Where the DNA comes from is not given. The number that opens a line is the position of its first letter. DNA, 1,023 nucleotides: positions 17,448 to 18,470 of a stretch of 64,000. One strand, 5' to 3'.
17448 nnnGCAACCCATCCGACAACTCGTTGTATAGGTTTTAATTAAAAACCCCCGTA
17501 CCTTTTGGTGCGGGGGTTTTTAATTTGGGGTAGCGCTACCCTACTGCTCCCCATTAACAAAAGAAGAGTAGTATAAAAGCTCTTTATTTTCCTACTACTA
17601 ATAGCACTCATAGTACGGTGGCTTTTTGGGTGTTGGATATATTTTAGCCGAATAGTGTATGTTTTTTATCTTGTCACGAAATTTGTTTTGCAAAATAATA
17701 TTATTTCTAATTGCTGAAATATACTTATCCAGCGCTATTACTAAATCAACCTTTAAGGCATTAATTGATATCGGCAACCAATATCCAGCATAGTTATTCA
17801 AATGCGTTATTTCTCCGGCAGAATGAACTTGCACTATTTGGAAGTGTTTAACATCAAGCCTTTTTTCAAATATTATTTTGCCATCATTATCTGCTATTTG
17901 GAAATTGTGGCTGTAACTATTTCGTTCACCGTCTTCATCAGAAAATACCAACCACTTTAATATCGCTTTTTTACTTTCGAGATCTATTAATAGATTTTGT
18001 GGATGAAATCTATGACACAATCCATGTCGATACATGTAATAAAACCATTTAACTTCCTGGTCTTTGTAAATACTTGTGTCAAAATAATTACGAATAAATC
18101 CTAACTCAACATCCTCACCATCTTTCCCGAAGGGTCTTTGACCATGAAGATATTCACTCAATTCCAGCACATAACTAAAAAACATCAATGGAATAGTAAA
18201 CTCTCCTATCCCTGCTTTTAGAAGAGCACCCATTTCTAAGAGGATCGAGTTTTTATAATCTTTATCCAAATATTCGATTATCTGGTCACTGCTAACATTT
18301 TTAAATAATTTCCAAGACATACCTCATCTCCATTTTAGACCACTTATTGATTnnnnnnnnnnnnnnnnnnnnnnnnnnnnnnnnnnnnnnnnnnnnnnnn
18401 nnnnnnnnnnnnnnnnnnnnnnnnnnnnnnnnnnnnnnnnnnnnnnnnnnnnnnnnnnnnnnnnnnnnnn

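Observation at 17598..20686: Unknown two-gene cassette (777-aa polytopic membrane protein plus 240-aa protein) inside the island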

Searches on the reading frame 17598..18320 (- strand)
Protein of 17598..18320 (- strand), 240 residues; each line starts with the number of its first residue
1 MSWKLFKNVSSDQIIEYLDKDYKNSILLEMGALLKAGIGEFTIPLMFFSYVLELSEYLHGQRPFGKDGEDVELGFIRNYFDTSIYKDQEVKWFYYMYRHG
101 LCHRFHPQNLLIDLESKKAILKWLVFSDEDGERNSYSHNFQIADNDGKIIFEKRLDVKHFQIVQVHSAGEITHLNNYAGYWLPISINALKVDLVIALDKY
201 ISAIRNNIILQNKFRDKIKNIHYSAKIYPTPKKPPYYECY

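Call 3: search_protein_families(library=pfam, proteins=[window:17598-18320:-], max_evalue=1)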
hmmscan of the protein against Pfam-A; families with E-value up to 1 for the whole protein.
window:17598-18320:- (240 aa): 0 families

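Call 4: search_protein_families(library=padloc, proteins=[window:17598-18320:-], max_evalue=1)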
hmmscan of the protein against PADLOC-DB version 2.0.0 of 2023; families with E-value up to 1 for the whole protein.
window:17598-18320:- (240 aa): 0 families

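Call 6: search_protein_families(library=ncbifam, proteins=[window:17598-18320:-], max_evalue=1)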
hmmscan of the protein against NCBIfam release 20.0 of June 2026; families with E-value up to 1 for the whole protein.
window:17598-18320:- (240 aa): 0 families

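Call 7: search_protein_families(library=phrogs, proteins=[window:17598-18320:-], max_evalue=1)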
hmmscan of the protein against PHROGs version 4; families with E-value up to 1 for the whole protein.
window:17598-18320:- (240 aa): 1 family
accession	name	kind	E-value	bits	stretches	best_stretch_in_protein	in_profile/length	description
phrog_9143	-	unknown function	0.062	14.2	1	113-153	44-81/167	-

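Call 9: find_homologous_proteins(query=window:17598-18320:-)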
Query window:17598-18320:- (240 aa): 3 proteins with E <= 0.001 among 250 candidates.
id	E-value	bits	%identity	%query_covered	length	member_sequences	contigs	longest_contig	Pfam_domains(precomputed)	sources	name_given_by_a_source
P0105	2.1e-160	550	100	100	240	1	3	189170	-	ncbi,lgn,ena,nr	ncbi:hypothetical protein K8S19_08120 [bacterium]|nr:hypothetical protein [bacterium]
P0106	3.6e-136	470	85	100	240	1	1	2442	-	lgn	-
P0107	1.7e-66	242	51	97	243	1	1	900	-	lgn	-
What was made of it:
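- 17598..18320 (-): geneB: a 240-aa soluble protein from a sparse family of 200-240-aa proteins. Close relatives (call 9).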

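Call 11: find_encoding_contigs(protein=P0106, flank=5000)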
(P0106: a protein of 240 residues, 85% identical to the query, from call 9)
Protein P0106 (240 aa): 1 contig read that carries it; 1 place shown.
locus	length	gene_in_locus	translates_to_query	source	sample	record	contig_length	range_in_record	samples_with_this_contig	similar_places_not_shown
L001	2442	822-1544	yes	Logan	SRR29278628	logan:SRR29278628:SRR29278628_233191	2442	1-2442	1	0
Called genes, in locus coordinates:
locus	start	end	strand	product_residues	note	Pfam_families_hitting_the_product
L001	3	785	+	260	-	?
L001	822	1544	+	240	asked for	-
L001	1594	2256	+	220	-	-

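Call 12: find_encoding_contigs(protein=P0107, flank=5000)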
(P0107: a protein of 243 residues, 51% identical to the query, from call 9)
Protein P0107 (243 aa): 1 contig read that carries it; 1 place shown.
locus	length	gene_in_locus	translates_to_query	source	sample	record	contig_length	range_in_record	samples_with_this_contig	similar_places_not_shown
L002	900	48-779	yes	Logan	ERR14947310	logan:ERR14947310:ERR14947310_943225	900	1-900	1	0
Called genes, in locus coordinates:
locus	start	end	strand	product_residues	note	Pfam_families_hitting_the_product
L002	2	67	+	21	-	?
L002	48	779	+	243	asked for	-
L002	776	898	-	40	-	?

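Call 19: search_protein_families(library=pfam, proteins=[L001:1594-2256:+], max_evalue=0.01)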
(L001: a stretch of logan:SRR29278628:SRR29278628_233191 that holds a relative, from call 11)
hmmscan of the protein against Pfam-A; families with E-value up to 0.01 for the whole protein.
L001:1594-2256:+ (220 aa): 0 families

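Call 20: search_protein_families(library=padloc, proteins=[L001:1594-2256:+], max_evalue=0.01)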
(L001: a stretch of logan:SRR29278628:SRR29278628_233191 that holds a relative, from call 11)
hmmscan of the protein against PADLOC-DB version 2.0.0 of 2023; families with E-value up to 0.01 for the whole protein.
L001:1594-2256:+ (220 aa): 0 families

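Call 34: predict_structure(alignment_id=A2)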
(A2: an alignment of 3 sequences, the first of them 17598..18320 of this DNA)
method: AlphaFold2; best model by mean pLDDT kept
length: 240 residues; sequences in the alignment: 3
mean_pLDDT: 70.5   pTM: 0.66
mean pLDDT of the five models: 70.5, 45.7, 42.7, 39.6, 34.4
residues with pLDDT >= 90: 0; 70-90: 162; 50-70: 48; < 50: 30
segments of 3 or more residues with pLDDT < 50: 1-5, 103-107, 222-240
pLDDT, mean of each block of 10 residues (from residue 1): 55 77 73 63 67 71 68 75 73 74 56 82 69 67 85 83 87 80 79 80 83 73 40 33
secondary structure, 60 per line:
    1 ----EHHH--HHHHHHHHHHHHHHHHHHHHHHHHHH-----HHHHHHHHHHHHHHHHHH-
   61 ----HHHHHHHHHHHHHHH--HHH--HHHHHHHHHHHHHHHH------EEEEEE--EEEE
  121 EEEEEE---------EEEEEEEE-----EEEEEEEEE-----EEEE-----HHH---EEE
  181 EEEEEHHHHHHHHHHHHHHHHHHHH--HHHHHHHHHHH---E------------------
elements in order: H11-36 H42-59 H65-79 H87-102 E109-114 E117-126 E136-143 E149-157 E163-166 E178-185 H186-205 H208-218
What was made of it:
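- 17598..18320 (-): Model with pLDDT 70.5: four helices, a six-strand sheet, then two helices (call 34).
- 17997..18032 (-): geneB family signature (aa 97-108), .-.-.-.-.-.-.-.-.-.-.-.. Family consensus is [YW]-R-[HN]-G-[LT]-[VI]-H-x-[YF]-x-P-K. The motif lies at the C-terminal end of helix 87-102 and is followed by a low-confidence loop (call 34).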

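Call 35: search_protein_representatives(alignment_id=A2)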
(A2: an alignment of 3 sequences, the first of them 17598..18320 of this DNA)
Query: 3 sequences, 240 profile positions. Proteins with E-value up to 0.001 (for the whole library): 49; up to 1e-10: 4; up to 1e-30: 2. The best 49 are listed.
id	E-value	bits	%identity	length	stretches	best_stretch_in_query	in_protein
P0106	3.1e-146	501.5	-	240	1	1-240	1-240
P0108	4.2e-37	144.3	-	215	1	13-224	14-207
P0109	8.3e-12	61.4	-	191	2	9-117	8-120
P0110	4.2e-11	59.1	-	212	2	13-117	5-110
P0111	3.4e-09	52.9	-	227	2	164-217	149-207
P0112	3.4e-08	49.6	-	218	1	5-221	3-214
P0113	3.8e-08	49.5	-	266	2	11-134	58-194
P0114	4.4e-08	49.2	-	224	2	13-150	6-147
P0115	1.1e-07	48.0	-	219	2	12-151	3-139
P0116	1.8e-07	47.2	-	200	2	12-126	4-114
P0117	4.5e-07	46.0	-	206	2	13-138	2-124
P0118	4.5e-07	45.9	-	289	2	8-142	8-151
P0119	4.7e-07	45.9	-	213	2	9-114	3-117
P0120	5.0e-07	45.8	-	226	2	8-114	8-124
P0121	7.7e-07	45.2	-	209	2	14-111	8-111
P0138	3.3e-05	39.8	-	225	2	12-116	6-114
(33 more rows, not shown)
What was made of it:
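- Checked: GeneB has 2 close relatives (call 9) and about 46 remote ones (call 35).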

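Call 37: search_protein_families(library=pfam, alignment_id=A3, max_evalue=0.1)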
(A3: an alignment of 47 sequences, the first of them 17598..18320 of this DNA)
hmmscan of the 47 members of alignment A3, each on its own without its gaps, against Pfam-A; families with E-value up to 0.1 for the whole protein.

A. member 1, window:17598-18320:- (240 aa): 0 families

B. families by the number of members that match (of 47 scanned): 15 families
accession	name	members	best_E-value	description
PF14233.11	DUF4335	1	0.00068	Domain of unknown function (DUF4335)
PF14950.11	DUF4502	1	0.0023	Domain of unknown function (DUF4502)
PF09204.15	Colicin_immun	1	0.0056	Bacterial self-protective colicin-like immunity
PF11479.13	Suppressor_P21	1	0.016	RNA silencing suppressor P21 C-terminal domain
PF00167.24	FGF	1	0.022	Fibroblast growth factor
PF25263.1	DUF7863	1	0.026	Domain of unknown function (DUF7863)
PF25632.1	Fusello_VP2_Capsid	1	0.031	Fusellovirus capsid protein VP2 family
PF24043.1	DUF7352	1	0.033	Domain of unknown function (DUF7352)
PF02646.22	RmuC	1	0.05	RmuC family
PF21510.3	PirA-like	1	0.06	PirA-like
PF01195.25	Pept_tRNA_hydro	1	0.065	Peptidyl-tRNA hydrolase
PF24984.1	HEAT_EF3_GNC1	1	0.068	Elongation factor 3/GNC1 HEAT repeat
PF04120.17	Iron_permease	1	0.074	Low affinity iron permease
PF17643.6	TssR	1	0.079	TssR protein N-terminal barrel domain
PF19338.4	NTF3_N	1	0.094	Neutrophin-3 N-terminus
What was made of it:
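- On HEPN superfamily (geneB): No Pfam family is shared by the 47 members (call 37).
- Checked: GeneB matches no database family (calls 3, 4, 6, 7, 37).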

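Call 44: fold_search(model_id=the predicted structure, library=pdb)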
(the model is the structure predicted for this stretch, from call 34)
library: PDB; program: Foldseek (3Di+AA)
matches with E <= 10: 176; with E <= 0.001: 0
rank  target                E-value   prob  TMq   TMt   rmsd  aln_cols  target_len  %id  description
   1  3i38_J                5.6e-01  0.51  0.20  0.40   5.3        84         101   11  Structure of a putative chaperone protein dnaj from klebsiella pneumoniae subsp. pneumoniae mgh 78578 (released 2009-07-14)
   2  7cg0_g                5.6e-01  0.14  0.14  0.23  18.1        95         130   14  Cryo-EM structure of the flagellar proximal rod with FliF peptides from Salmonella (released 2021-04-28)
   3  2o4n_A                5.6e-01  0.04  0.10  0.17  12.9       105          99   10  Crystal Structure of HIV-1 Protease (TRM Mutant) in Complex with Tipranavir (released 2006-12-12)
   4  5t84_A                5.9e-01  0.08  0.11  0.21  11.6       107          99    6  HIV-1 protease, unbound subtype B L63P construct (released 2017-09-20)
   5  7cg0_i                6.6e-01  0.08  0.13  0.19  17.7        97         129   13  Cryo-EM structure of the flagellar proximal rod with FliF peptides from Salmonella (released 2021-04-28)
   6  5c0w_I                7.0e-01  0.11  0.12  0.13   9.9        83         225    7  Structure of a 12-subunit nuclear exosome complex bound to single-stranded RNA substrates (released 2015-07-29)
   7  2nxd_A                7.4e-01  0.07  0.10  0.21  13.3       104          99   10  Structure of HIV-1 protease D25N complexed with rt-rh analogue peptide GLY-ALA-ASP-ILE-PHE*TYR-LEU-ASP-GLY-ALA (released 2007-09-18)
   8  4ifd_I                7.8e-01  0.11  0.12  0.13   9.5        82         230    7  Crystal structure of an 11-subunit eukaryotic exosome complex bound to RNA (released 2013-02-06)
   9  5c0x_I                9.3e-01  0.07  0.11  0.12  10.7        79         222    8  Structure of a 12-subunit nuclear exosome complex bound to structured RNA (released 2015-08-05)
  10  9zm4_A                9.8e-01  0.25  0.18  0.26   6.2        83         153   12  Crystal structure of a Heat shock protein (DnaJ) from Brucella melitensis (released 2025-12-17)
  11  7cg0_f                1.0e+00  0.08  0.13  0.20  18.1        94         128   13  Cryo-EM structure of the flagellar proximal rod with FliF peptides from Salmonella (released 2021-04-28)
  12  3lz8_B                1.2e+00  0.13  0.16  0.19   6.6        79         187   13  Structure of a putative chaperone dnaj from klebsiella pneumoniae subsp. pneumoniae mgh 78578 at 2.9 a resolution. (released 2010-03-23)
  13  5g06_I                1.2e+00  0.06  0.11  0.12   9.1        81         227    9  Cryo-EM structure of yeast cytoplasmic exosome (released 2016-06-15)
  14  7cg0_p                1.2e+00  0.06  0.12  0.19  17.6        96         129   14  Cryo-EM structure of the flagellar proximal rod with FliF peptides from Salmonella (released 2021-04-28)
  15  2o4l_A                1.2e+00  0.05  0.10  0.21  12.0       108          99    7  Crystal Structure of HIV-1 Protease (Q7K, I50V) in Complex with Tipranavir (released 2006-12-12)
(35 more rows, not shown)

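Call 46: search_solved_structures(query=A3, max_evalue=10, show_alignments=2)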
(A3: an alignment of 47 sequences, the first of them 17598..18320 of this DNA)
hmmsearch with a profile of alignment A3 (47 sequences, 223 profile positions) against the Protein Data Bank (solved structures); distinct sequences matched with E-value up to 10: 11.
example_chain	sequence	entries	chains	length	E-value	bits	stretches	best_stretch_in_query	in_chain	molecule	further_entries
4roa_A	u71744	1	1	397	0.37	13.6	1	122-172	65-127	Serpin 2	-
4rsq_A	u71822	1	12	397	0.37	13.6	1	122-172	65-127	Serpin 2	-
4ro9_A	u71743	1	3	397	0.37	13.6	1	122-172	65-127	Serpin 2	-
3pzf_A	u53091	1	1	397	0.37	13.6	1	122-172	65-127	Serpin 2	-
4rob_A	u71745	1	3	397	0.37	13.6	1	122-172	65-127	Serpin 2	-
8f8q_G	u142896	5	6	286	0.61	12.9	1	105-200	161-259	F-actin-capping protein subunit alpha-1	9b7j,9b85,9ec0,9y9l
9yim_Y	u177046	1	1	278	0.7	12.7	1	105-200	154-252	F-actin-capping protein subunit alpha-1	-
9y9m_Y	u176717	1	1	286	0.75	12.6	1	105-200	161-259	F-actin-capping protein subunit alpha-1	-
7t5q_I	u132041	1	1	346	0.91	12.3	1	105-200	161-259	F-actin-capping protein subunit alpha-1/Actin nucleation-promoting factor WASL chimera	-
6lkd_A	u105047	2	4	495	1.1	12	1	143-171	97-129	Kynurenine 3-monooxygenase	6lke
8gl3_A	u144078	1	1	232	9.4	9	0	154-191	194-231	pRLB-519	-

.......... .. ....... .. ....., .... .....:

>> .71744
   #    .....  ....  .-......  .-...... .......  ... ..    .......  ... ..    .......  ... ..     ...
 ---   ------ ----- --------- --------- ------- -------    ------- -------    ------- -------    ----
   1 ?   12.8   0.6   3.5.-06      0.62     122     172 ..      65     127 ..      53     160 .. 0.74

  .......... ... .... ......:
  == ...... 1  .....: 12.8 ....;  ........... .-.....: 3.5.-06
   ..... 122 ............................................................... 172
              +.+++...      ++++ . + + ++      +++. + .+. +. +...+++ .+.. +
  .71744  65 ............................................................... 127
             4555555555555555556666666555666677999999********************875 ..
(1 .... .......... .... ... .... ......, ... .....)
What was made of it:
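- On HEPN superfamily (geneB): The PDB profile search gave only noise (call 46).
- Closest known: HEPN superfamily RNases. Different: No PDB profile hit (call 46).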

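Call 56: find_encoding_contigs(protein=P0108, flank=5000, max_places=3)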
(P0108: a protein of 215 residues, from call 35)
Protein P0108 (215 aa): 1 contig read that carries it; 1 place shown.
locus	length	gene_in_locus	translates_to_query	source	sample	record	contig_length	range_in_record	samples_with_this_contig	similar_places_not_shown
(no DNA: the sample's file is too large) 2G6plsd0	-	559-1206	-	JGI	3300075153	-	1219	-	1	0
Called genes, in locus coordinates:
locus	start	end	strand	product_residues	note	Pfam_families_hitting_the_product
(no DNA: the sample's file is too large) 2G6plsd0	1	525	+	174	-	?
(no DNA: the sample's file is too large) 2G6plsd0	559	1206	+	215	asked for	-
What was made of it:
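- The three closest geneB relatives all have a tightly spaced co-directional upstream gene, and for two of them its identity could not be determined (calls 12, 56).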

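Call 57: find_encoding_contigs(protein=P0112, flank=5000, max_places=3)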
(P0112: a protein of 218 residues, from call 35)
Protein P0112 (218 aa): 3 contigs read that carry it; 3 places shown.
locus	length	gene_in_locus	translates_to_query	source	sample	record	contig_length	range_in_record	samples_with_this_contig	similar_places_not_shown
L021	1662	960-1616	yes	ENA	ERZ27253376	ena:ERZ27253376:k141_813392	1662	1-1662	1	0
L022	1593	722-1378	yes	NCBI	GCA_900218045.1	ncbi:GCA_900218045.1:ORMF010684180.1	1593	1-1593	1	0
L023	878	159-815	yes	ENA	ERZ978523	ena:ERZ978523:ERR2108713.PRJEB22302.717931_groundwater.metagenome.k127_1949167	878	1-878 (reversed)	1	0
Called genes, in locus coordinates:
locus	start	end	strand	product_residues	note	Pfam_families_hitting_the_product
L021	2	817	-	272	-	?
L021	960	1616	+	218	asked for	-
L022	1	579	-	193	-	?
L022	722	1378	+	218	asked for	-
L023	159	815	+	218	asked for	-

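Call 58: find_homologous_proteins(query=A3, max_evalue=0.001)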
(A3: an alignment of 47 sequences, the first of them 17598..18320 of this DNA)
Query A3 (47 sequences) (240 aa, profile of the alignment): 21 proteins with E <= 0.001 among 1974 candidates.
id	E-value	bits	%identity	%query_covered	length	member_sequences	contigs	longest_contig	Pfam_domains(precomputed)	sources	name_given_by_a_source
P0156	4.8e-61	224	29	93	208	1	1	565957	-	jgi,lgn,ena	-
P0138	1.6e-60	222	29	43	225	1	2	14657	-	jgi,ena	-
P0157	3.9e-60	221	29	88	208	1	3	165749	-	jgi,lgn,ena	-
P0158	8.8e-58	214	29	45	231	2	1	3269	-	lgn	-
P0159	2.3e-57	212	29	88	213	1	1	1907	-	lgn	-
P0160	6.2e-57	211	27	90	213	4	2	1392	-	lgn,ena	-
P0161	1.8e-56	209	28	88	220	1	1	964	-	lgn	-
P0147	8.4e-56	207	23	89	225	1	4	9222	-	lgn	-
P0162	1.0e-53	200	25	90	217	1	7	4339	-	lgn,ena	-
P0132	2.3e-53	199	27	52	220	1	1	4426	-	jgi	jgi:hypothetical protein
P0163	2.9e-53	199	27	90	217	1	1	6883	-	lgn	-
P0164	2.1e-52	196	29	39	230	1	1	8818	-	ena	-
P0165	3.9e-52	195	30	61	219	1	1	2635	-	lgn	-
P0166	2.8e-51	192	24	95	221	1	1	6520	-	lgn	-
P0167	1.0e-50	190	29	40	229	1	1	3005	-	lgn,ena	-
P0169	5.6e-49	185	26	89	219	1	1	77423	-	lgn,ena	-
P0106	8.4e-49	184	85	100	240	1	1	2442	-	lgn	-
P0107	6.9e-41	158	51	97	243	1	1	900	-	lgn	-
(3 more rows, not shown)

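Call 59: find_encoding_contigs(protein=P0156, flank=6000, max_places=2)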
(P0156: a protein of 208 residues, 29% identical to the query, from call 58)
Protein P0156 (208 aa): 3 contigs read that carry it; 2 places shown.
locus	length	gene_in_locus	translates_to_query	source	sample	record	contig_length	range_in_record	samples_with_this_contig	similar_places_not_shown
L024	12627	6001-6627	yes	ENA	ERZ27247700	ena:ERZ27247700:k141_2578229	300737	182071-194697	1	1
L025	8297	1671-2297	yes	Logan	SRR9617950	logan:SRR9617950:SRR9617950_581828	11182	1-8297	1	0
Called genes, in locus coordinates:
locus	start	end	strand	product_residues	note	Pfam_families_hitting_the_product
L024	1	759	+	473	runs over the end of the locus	PF00133:tRNA-synt_1 (faint), PF01406:tRNA-synt_1e, PF09334:tRNA-synt_1g, PF09190:DALR_2 (weak)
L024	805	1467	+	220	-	-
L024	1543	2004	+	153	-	-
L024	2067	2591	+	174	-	-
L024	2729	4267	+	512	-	PF13522:GATase_6, PF13537:GATase_7, PF00156:Pribosyltran (weak)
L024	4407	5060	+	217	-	-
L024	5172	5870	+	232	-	-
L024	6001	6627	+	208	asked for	-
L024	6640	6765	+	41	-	-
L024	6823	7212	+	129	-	PF05014:Nuc_deoxyrib_tr (weak)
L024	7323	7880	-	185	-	-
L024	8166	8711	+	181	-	-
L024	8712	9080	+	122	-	PF21784:Bflower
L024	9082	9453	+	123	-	-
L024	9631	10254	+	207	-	-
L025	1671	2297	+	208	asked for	-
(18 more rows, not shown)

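Call 60: find_encoding_contigs(protein=P0169, flank=6000, max_places=2)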
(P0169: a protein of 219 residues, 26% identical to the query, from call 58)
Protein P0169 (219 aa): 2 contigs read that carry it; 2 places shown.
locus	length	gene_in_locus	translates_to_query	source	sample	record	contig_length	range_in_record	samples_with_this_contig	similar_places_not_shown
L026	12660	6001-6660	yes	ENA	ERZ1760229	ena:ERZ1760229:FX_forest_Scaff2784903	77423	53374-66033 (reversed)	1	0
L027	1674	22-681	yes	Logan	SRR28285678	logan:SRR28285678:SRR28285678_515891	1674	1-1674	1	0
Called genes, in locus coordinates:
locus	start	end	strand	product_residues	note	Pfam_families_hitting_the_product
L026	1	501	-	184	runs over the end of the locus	PF01966:HD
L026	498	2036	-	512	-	PF01336:tRNA_anti-codon, PF00152:tRNA-synt_2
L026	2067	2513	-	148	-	PF03449:GreA_GreB_N, PF01272:GreA_GreB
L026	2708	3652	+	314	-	PF00413:Peptidase_M10 (weak)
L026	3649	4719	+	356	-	PF01757:Acyl_transf_3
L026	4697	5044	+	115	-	PF08378:NERD, PF02021:UPF0102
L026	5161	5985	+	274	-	PF00561:Abhydrolase_1, PF12146:Hydrolase_4 (weak)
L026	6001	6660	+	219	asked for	-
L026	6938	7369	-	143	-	PF00583:Acetyltransf_1, PF13673:Acetyltransf_10, PF13508:Acetyltransf_7, PF08445:FR47 (weak)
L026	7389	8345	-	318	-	PF01841:Transglut_core (weak)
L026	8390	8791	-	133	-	-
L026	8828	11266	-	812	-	PF02190:LON_substr_bdg, PF00004:AAA, PF07728:AAA_5, PF22667:Lon_lid, PF05362:Lon_C, PF13541:ChlI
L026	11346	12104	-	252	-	PF02673:BacA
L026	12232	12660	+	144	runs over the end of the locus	-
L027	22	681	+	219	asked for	-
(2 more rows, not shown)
